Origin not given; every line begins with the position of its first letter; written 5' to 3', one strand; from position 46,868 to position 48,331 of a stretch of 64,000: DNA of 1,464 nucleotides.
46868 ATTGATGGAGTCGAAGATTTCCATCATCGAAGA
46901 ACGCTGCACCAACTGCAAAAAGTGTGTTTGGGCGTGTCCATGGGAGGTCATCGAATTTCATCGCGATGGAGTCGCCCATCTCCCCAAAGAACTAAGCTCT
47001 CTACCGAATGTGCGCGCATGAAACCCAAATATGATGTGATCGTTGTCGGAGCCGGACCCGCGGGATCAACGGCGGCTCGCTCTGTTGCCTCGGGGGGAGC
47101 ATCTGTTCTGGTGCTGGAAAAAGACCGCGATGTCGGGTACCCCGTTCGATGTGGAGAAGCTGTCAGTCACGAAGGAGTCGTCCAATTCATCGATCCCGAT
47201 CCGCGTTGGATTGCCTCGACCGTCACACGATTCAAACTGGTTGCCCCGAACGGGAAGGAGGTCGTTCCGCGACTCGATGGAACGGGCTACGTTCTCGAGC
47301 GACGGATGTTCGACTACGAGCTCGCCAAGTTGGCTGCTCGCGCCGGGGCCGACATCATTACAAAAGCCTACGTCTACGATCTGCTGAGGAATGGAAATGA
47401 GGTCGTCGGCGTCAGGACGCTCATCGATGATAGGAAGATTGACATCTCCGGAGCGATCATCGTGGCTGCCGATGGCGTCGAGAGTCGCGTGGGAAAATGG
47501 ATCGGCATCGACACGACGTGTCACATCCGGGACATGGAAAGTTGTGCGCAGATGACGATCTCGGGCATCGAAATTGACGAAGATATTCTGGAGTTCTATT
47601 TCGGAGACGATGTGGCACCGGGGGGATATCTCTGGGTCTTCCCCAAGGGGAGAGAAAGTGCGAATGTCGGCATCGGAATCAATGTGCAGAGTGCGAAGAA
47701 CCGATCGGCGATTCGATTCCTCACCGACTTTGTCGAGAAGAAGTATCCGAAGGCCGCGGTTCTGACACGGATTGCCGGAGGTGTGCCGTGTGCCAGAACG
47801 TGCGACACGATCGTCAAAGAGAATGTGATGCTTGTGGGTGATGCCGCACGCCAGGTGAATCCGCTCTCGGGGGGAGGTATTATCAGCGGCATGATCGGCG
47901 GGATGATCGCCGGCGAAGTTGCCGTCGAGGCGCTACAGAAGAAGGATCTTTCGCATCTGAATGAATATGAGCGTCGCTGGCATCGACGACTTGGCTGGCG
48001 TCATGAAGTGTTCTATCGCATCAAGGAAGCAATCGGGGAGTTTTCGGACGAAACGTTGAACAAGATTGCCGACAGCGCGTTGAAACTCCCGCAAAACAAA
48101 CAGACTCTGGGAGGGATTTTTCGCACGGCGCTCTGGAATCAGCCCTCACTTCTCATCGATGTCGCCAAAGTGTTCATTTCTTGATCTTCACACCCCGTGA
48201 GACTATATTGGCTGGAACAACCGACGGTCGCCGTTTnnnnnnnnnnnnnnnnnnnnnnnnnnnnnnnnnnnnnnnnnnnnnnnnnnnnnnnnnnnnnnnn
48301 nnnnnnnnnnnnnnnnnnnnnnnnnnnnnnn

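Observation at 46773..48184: Translationally coupled ferredoxin and geranylgeranyl reductase pair (archaeal-style GGR partner arrangement)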

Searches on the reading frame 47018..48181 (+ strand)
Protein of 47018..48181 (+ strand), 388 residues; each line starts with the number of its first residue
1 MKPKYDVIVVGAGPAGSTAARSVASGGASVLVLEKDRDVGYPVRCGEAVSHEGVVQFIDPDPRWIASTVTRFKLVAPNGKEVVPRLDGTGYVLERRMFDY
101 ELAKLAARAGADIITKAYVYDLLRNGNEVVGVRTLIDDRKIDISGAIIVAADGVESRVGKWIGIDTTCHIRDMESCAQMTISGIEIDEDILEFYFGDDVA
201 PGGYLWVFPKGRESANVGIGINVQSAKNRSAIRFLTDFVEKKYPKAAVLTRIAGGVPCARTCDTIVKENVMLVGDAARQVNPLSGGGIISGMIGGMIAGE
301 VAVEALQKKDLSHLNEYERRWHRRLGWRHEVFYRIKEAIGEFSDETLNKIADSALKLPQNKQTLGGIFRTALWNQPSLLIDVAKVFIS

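Call 3: search_protein_families(library=pfam, proteins=[window:47018-48181:+], max_evalue=0.01)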
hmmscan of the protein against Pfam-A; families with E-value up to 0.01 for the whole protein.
window:47018-48181:+ (388 aa): 12 families
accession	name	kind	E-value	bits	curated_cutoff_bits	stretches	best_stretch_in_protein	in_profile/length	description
PF22578.2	GGR_cat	-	2.3e-27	95.1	27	1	172-256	1-88/88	Geranylgeranyl reductase catalytic domain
PF01494.25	FAD_binding_3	-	1.2e-14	54.7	22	2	100-320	104-337/349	FAD binding domain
PF12831.13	FAD_oxidored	-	4.1e-09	36.7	27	1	6-151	1-143/416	FAD dependent oxidoreductase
PF01266.30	DAO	-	1.1e-08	35.5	27.9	1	6-40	1-35/353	FAD dependent oxidoreductase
PF13450.12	NAD_binding_8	-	4.5e-07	30.5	21.9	1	9-45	1-37/68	NAD(P)-binding Rossmann-like domain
PF00890.30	FAD_binding_2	-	7.3e-07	29.2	20.4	1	6-38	1-33/414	FAD binding domain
PF03486.20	HI0933_like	-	5.4e-06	26.5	50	1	6-41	2-37/244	HI0933-like protein Rossmann domain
PF01946.23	Thi4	-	1.3e-05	25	26.2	1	5-42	18-56/235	Thi4 family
PF07992.20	Pyr_redox_2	-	5.4e-05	23.2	26.1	1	5-47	1-42/291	Pyridine nucleotide-disulphide oxidoreductase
PF04820.20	Trp_halogenase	-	8.6e-05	22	21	0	6-74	1-74/458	Tryptophan halogenase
PF05834.18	Lycopene_cycl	-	0.00013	21.6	23.4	0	6-42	1-39/380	Lycopene cyclase protein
PF01134.28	GIDA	-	0.00031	20.4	22.1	1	6-47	1-42/391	Glucose inhibited division protein A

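Call 4: search_protein_families(library=ncbifam, proteins=[window:47018-48181:+], max_evalue=0.01)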
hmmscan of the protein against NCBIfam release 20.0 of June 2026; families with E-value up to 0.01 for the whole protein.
window:47018-48181:+ (388 aa): 124 families (the best 25 are shown)
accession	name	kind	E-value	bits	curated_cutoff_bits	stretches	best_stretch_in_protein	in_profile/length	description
NF041160.1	DGGPL_Thplmales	equivalog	6.4e-77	259.1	780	1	4-354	3-364/396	digeranylgeranylglycerophospholipid reductase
TIGR02032.1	GG-red-SF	subfamily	9.6e-70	235.6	158.8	1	5-302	1-297/297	geranylgeranyl reductase family protein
NF041080.1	DGGGPL_reductase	equivalog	4.9e-52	177.3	580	1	4-329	1-340/447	digeranylgeranylglycerophospholipid reductase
TIGR02023.1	BchP-ChlP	subfamily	4e-41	141.3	343.3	1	5-326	1-322/388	geranylgeranyl diphosphate reductase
NF041385.1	Dggglyphlred_Halo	equivalog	2.3e-26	92.3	700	1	1-330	1-345/405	digeranylgeranylglycerophospholipid reductase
TIGR02028.1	ChlP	equivalog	6.8e-24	84.3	505.3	1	7-326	3-332/398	geranylgeranyl reductase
NF045655.1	MkRedMenJ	equivalog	1.1e-20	74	700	1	1-314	1-323/406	menaquinone reductase MenJ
NF049967.1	QhpG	equivalog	1.3e-18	67.2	240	1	7-324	1-309/423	flavin-dependent monooxygenase QhpG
NF038171.1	maturase_LodB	equivalog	1.2e-14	54.2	400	3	85-167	89-172/361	lysine-epsilon-oxidase maturase LodB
NF005951.1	PRK08020.1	equivalog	1.3e-14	53.8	590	1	88-309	101-319/388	3-demethoxyubiquinol 3-hydroxylase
TIGR01988.1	Ubi-OHases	subfamily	8.6e-14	51.2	224.65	1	262-320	272-334/387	ubiquinone biosynthesis hydroxylase, UbiH/UbiF/VisC/COQ6 family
NF004829.0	PRK06183.1-3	subfamily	1.3e-13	50.5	390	2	3-39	7-43/520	bifunctional 3-(3-hydroxy-phenyl)propionate/3-hydroxycinnamic acid hydroxylase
NF007450.0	PRK10015.1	subfamily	2.5e-12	46.3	466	1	3-167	4-175/429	FAD-dependent oxidoreductase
NF004834.1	PRK06185.1-3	subfamily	1.3e-11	44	500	2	112-166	126-180/420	FAD-dependent oxidoreductase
NF038174.1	maturase_GoxB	equivalog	2.5e-11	43.2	400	0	265-320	273-327/358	glycine oxidase maturase GoxB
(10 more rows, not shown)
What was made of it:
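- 47018..48184 (+): Geranylgeranyl reductase family flavoprotein, 388 aa. PF22578 95.1 bits and TIGR02032 235.6 bits (calls 3, 4).
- On Archaeal digeranylgeranylglycerophospholipid reductase (NCBIfam equivalogs NF041160, NF041080, NF041385): 259.1 of 780, 177.3 of 580 and 92.3 of 700 (call 4).
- On BchP/ChlP geranylgeranyl diphosphate / chlorophyll reductase: 141.3 of 343.3 and 84.3 of 505.3 (call 4).
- MenJ and BchP/ChlP models score far below the archaeal DGGR models (call 4). TIGR02023 scores 141 of 343 and TIGR02028 84 of 505 (call 4).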
